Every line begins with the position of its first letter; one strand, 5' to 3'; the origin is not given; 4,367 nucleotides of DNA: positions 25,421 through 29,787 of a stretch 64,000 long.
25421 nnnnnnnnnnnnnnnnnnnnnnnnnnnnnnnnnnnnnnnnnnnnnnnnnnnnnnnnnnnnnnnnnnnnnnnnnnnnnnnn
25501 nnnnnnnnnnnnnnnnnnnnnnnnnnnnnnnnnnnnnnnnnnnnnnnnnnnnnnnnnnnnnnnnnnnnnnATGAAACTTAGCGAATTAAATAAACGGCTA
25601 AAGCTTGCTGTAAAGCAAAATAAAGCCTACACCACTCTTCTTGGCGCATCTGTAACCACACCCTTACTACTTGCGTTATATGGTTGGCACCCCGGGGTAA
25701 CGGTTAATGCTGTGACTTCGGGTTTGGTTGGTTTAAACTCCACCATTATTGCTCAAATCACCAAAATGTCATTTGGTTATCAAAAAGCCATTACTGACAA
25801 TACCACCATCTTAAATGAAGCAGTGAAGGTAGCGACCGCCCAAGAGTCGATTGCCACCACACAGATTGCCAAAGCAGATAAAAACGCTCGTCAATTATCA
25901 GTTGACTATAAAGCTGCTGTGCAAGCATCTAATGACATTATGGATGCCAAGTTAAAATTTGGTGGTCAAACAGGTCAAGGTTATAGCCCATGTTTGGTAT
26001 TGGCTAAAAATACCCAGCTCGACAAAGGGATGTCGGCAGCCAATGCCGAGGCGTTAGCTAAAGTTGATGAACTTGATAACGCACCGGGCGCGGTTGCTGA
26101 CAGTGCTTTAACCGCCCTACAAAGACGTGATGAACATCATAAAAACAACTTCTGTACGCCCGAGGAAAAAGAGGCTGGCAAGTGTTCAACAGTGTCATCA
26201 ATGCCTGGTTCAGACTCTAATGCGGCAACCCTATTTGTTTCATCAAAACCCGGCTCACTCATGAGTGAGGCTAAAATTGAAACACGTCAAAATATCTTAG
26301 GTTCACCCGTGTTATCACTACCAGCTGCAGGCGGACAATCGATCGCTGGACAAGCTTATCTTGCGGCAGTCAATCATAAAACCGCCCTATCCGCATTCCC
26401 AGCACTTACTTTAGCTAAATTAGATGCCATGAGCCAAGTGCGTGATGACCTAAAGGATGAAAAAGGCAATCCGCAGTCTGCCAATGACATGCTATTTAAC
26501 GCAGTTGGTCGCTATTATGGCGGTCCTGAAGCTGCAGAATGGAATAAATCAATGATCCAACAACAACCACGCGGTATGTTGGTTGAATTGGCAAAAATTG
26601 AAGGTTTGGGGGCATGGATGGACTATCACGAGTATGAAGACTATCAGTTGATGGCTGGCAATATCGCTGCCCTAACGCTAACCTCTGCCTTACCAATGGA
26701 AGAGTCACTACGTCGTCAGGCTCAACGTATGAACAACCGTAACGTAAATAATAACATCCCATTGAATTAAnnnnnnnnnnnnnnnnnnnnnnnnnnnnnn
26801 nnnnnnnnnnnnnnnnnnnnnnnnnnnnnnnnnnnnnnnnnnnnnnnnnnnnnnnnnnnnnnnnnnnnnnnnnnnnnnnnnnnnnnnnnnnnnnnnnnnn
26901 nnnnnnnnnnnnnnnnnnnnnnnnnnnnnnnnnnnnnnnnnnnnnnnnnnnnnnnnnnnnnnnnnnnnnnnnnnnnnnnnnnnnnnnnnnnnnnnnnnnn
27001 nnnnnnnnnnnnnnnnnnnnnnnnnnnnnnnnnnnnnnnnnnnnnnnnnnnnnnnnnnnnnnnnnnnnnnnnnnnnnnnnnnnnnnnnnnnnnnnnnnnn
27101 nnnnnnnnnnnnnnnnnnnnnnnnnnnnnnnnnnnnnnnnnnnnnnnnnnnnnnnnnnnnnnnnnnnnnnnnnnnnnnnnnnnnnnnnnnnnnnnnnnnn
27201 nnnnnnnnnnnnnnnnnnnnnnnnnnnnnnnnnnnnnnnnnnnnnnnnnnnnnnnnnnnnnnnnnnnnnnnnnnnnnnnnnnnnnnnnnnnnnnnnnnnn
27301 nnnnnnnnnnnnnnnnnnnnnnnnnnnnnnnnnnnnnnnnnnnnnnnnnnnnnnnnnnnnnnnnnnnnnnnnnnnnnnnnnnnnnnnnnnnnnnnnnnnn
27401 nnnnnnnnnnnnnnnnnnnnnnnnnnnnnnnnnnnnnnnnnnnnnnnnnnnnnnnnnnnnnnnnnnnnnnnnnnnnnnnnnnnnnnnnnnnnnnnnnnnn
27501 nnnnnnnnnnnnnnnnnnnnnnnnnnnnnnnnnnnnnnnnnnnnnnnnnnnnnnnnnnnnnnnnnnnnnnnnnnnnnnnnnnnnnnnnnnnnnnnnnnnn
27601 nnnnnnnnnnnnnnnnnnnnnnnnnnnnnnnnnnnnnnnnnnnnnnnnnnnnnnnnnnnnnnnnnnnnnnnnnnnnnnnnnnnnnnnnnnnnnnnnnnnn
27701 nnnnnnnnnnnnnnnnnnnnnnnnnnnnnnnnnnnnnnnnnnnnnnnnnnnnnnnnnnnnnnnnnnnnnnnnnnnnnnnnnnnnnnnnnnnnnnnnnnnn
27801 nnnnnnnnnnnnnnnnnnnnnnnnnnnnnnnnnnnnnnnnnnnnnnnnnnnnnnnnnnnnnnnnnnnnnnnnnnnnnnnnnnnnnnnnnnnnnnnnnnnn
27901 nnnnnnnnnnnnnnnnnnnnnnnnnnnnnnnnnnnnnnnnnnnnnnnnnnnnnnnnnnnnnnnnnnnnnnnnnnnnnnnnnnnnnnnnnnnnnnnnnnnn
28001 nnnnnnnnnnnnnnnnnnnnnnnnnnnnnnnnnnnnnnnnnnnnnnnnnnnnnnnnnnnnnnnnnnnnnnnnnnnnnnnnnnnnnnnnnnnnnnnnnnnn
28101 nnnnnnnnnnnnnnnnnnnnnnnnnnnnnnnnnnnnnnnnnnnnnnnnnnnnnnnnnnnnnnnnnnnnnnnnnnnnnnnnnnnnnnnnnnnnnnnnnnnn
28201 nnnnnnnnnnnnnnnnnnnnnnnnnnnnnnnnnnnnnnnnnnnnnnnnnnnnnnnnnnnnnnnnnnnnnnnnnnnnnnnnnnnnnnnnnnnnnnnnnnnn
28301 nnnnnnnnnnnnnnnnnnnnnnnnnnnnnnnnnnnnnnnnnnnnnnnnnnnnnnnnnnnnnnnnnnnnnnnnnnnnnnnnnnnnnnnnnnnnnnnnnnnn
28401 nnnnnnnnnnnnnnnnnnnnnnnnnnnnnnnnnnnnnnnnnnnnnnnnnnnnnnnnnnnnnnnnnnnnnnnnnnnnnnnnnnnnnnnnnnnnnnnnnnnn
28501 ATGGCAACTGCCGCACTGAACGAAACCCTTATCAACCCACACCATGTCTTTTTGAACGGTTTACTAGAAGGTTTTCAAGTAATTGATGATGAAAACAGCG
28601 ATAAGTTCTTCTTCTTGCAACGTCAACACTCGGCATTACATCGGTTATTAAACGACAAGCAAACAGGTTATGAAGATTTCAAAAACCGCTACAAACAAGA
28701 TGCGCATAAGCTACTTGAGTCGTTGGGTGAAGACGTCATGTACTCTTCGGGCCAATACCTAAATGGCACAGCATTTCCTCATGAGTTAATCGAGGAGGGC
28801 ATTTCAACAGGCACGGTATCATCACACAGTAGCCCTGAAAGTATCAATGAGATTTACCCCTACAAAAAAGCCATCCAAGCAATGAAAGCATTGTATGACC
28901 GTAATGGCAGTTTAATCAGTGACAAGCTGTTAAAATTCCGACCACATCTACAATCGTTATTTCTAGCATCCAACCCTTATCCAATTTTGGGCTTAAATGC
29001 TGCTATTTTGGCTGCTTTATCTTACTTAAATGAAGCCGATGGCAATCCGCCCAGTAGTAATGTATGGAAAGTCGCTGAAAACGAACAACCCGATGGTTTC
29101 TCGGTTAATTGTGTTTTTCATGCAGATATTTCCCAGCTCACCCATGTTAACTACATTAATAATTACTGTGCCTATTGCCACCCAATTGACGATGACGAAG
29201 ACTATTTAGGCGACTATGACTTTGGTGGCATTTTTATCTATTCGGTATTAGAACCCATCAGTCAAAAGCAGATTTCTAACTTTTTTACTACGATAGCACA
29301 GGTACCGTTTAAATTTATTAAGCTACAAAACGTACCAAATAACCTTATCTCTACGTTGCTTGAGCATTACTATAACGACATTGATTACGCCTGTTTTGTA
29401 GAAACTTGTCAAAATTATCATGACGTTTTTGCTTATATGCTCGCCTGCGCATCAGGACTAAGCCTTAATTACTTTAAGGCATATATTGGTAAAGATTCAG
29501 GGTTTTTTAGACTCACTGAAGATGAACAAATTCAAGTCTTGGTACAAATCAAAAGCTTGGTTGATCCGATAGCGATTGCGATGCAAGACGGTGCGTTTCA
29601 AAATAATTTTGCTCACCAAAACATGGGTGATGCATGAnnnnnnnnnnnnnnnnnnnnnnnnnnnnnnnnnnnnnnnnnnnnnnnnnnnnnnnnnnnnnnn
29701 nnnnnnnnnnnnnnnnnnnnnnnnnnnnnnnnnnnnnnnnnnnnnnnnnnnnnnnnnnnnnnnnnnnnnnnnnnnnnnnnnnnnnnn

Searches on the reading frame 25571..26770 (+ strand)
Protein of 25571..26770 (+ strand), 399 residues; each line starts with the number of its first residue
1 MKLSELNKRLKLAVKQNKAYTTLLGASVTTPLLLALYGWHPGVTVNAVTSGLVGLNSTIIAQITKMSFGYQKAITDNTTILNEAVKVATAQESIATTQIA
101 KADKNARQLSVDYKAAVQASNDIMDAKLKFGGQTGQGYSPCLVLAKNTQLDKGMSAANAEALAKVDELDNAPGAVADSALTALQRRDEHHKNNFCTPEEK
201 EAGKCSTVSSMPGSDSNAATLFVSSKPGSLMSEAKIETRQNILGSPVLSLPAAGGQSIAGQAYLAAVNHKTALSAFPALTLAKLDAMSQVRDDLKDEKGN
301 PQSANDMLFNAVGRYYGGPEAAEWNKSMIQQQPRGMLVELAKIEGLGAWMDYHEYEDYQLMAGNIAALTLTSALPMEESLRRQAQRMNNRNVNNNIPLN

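Call 5: search_protein_families(library=pfam, proteins=[window:25571-26770:+], max_evalue=0.01)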
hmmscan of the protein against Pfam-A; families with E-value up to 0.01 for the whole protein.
window:25571-26770:+ (399 aa): 0 families

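Call 57: search_protein_families(library=ncbifam, proteins=[window:25571-26770:+], max_evalue=0.1)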
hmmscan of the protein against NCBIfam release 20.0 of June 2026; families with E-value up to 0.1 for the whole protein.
window:25571-26770:+ (399 aa): 0 families

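Call 63: find_homologous_proteins(query=window:25571-26770:+, max_evalue=0.001)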
Query window:25571-26770:+ (399 aa): 52 proteins with E <= 0.001 among 8000 candidates.
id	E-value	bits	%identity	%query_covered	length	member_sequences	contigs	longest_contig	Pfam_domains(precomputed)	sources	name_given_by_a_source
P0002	1.3e-254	862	100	100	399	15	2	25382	-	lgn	-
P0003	1.6e-123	431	52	97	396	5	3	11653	-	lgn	-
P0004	2.0e-122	427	52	96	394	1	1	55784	-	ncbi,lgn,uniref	ncbi:hypothetical protein [Psychrobacter sp. AOP31-A1-22]|uniref:hypothetical protein n=1 Tax=Psychr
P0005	1.0e-121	425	53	94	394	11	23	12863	-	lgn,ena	-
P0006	1.6e-120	421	53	96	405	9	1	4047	-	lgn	-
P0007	1.8e-120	421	54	90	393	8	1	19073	-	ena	-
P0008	1.5e-118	415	51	96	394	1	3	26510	-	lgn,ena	-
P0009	3.6e-118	413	52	94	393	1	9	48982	-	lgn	-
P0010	1.3e-117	411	54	94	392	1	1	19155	-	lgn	-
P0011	1.9e-117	411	51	95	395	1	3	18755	-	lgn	-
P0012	2.9e-115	404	52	92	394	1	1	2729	-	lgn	-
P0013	1.0e-114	402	53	91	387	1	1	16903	PF28212.1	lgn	-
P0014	1.5e-110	388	51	89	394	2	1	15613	-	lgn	-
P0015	2.7e-109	384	52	91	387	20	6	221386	-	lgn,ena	-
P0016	4.8e-109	383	49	98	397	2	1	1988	-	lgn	-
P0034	1.4e-99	352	49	90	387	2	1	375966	-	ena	-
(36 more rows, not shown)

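Call 66: find_encoding_contigs(protein=P0034, flank=10000, max_places=2)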
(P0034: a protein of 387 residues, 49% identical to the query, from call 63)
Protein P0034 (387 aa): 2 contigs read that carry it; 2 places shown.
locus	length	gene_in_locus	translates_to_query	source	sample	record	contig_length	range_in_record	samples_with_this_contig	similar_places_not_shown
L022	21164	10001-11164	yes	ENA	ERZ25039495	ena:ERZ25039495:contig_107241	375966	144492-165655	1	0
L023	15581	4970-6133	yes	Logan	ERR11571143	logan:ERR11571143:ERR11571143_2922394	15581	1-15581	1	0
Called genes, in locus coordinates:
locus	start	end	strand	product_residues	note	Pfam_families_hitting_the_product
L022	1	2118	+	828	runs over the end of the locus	-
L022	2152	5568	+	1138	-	-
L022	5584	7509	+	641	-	-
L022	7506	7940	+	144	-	-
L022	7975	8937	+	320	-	-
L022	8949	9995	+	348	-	-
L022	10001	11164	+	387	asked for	-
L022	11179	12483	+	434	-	-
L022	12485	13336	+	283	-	-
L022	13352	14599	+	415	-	-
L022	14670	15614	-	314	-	-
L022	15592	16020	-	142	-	-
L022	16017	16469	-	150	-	-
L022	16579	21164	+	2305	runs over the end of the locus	-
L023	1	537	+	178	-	?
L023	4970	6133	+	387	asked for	-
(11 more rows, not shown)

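Call 67: find_encoding_contigs(protein=P0004, flank=10000, max_places=2)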
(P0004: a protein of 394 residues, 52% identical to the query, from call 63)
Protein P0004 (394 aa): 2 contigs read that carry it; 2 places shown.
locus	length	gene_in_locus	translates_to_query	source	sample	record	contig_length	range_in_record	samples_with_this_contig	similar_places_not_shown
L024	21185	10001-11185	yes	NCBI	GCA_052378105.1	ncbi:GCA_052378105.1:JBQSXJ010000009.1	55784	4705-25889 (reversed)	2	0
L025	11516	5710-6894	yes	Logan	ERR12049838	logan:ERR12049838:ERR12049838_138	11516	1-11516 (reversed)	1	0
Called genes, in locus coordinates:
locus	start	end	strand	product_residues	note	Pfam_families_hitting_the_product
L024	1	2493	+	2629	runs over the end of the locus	-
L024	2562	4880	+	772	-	-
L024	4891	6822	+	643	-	-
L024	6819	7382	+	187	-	-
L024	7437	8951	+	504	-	-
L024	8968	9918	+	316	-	-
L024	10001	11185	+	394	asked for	-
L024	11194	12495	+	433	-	-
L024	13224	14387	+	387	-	-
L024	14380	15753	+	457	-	-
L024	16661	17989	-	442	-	-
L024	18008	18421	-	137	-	-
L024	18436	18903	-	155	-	PF00692:dUTPase, PF22769:DCD (weak)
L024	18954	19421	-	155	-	-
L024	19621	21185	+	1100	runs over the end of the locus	-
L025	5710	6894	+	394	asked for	-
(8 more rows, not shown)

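Call 69: predict_structure(alignment_id=A3)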
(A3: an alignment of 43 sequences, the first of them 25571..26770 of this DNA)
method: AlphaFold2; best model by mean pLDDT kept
length: 399 residues; sequences in the alignment: 43
mean_pLDDT: 68.4   pTM: 0.50
mean pLDDT of the five models: 68.4, 61.4, 58.9, 57.0, 55.5
residues with pLDDT >= 90: 39; 70-90: 127; 50-70: 191; < 50: 42
segments of 3 or more residues with pLDDT < 50: 84-94, 133-138
pLDDT, mean of each block of 10 residues (from residue 1): 55 51 50 49 58 58 53 52 48 49 64 66 56 49 70 81 81 73 89 93 92 88 89 90 74 68 65 70 86 85 83 65 58 53 67 73 67 67 83 68
secondary structure, 60 per line:
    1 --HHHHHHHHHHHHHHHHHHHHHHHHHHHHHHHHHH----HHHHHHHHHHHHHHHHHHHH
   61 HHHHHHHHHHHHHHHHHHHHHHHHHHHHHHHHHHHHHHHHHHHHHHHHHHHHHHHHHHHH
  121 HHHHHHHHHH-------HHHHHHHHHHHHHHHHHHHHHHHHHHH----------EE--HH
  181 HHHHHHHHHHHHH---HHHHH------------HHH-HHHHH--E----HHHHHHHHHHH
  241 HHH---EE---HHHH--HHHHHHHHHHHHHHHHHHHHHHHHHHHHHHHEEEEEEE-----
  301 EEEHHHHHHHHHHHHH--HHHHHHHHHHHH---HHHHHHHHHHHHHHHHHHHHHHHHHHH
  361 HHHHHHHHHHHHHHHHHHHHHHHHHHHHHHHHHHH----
elements in order: H3-36 H41-130 H138-164 H179-193 H197-201 H218-222 H230-243 H252-255 H258-288 E289-295 E301-303 H304-316 H319-330 H334-395

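Call 71: fold_search(model_id=the predicted structure, library=pdb)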
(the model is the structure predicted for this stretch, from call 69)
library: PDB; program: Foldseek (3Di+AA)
matches with E <= 10: 39; with E <= 0.001: 0
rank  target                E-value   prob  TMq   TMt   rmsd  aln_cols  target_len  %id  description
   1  9ngy_AP1              1.0e-03  1.00  0.31  0.30   7.4       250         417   14  In situ cryo-EM structure of protochannel (DotA-IcmX) of the Legionella Dot/Icm T4SS machine (released 2025-09-17)
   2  8otz_Co               2.2e+00  0.04  0.12  0.13  42.1       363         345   13  48-nm repeat of the native axonemal doublet microtubule from bovine sperm (released 2023-11-22)
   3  8i7r_B6               3.5e+00  0.03  0.12  0.13  49.5       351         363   14  In situ structure of axonemal doublet microtubules in mouse sperm with 48-nm repeat (released 2023-10-11)
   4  7sqc_W1               3.7e+00  0.04  0.12  0.06  25.6       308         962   13  Ciliary C1 central pair apparatus isolated from Chlamydomonas reinhardtii (released 2022-04-13)
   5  7sqc_1K               4.1e+00  0.04  0.14  0.16  62.6       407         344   12  Ciliary C1 central pair apparatus isolated from Chlamydomonas reinhardtii (released 2022-04-13)
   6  8otz_C4               4.1e+00  0.02  0.12  0.14  45.7       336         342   12  48-nm repeat of the native axonemal doublet microtubule from bovine sperm (released 2023-11-22)
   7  9rmx_C                4.6e+00  0.03  0.08  0.12  17.9       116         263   13  CryoEM reconstruction of integrase filament at the lumen of native HIV-1 cores (box size 34.2 nm) (released 2025-12-10)
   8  8i7o_B7               4.6e+00  0.02  0.11  0.12  55.7       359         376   12  In situ structure of axonemal doublet microtubules in mouse sperm with 16-nm repeat (released 2023-10-11)
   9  8otz_C2               4.8e+00  0.03  0.12  0.12  29.1       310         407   13  48-nm repeat of the native axonemal doublet microtubule from bovine sperm (released 2023-11-22)
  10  7rro_B1               4.8e+00  0.02  0.11  0.11  49.7       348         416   16  Structure of the 48-nm repeat doublet microtubule from bovine tracheal cilia (released 2021-10-27)
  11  7n6g_3P               5.1e+00  0.03  0.14  0.15  61.8       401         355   12  C1 of central pair (released 2022-05-18)
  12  5c5b_B                5.1e+00  0.02  0.12  0.12  32.4       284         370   12  Crystal Structure of Human APPL BAR-PH Heterodimer (released 2016-06-22)
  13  1fnt_c                5.6e+00  0.03  0.14  0.22  20.4       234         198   13  CRYSTAL STRUCTURE OF THE 20S PROTEASOME FROM YEAST IN COMPLEX WITH THE PROTEASOME ACTIVATOR PA26 FROM TRYPANOSOME BRUC (released 2001-04-11)
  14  4u3j_C                5.6e+00  0.01  0.08  0.11  18.6       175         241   14  TOG2:alpha/beta-tubulin complex (released 2014-08-20)
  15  7ung_A3               5.9e+00  0.02  0.12  0.14  37.9       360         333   12  48-nm repeat of the human respiratory doublet microtubule (released 2022-10-05)
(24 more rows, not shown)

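Call 72: search_solved_structures(query=A3, max_evalue=10, show_alignments=1)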
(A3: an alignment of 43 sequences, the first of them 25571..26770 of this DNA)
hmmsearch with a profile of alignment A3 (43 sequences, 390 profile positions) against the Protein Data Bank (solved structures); distinct sequences matched with E-value up to 10: 1.
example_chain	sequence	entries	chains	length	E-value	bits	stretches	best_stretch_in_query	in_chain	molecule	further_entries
6z1p_BA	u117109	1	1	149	0.99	11.4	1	274-301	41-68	Ribosomal subunit protein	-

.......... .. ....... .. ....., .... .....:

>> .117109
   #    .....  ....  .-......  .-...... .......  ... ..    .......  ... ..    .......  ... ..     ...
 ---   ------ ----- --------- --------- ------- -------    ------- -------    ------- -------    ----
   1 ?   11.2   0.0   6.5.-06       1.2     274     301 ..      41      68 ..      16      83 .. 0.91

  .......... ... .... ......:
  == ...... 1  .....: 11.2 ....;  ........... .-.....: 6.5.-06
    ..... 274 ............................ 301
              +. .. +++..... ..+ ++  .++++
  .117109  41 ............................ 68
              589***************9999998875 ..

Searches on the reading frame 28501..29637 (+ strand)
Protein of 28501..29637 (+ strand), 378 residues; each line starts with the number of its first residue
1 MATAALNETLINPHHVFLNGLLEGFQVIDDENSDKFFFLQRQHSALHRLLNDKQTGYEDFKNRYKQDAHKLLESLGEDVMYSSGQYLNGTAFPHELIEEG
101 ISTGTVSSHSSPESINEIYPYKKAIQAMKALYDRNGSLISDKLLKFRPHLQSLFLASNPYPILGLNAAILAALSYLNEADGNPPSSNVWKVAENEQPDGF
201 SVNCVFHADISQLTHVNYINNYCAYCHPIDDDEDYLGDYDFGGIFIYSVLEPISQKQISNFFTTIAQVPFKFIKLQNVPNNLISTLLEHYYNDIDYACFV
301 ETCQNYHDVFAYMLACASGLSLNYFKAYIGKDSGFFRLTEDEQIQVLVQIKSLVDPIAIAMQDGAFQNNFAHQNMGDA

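Call 6: search_protein_families(library=pfam, proteins=[window:28501-29637:+], max_evalue=0.01)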
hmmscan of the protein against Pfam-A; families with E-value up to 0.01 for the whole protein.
window:28501-29637:+ (378 aa): 0 families

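Call 31: search_protein_families(library=ncbifam, proteins=[window:28501-29637:+], max_evalue=0.1)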
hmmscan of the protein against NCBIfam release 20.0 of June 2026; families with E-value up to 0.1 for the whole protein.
window:28501-29637:+ (378 aa): 1 family
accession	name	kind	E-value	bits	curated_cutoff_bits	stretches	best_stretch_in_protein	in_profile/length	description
NF052654.1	CmpProtComFBBac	equivalog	0.044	13.9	120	1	277-314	4-39/84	late competence protein ComFB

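Call 45: search_protein_families(library=phrogs, proteins=[window:28501-29637:+], max_evalue=0.01)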
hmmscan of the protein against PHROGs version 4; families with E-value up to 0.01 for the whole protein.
window:28501-29637:+ (378 aa): 0 families

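Call 58: search_protein_families(library=padloc, proteins=[window:28501-29637:+], max_evalue=0.01)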
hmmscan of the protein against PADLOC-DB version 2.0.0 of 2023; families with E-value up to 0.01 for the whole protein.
window:28501-29637:+ (378 aa): 1 family
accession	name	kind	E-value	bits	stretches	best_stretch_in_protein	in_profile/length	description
PDLC01074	C3a124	-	0.0043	14.1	0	257-308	67-117/371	Unknown function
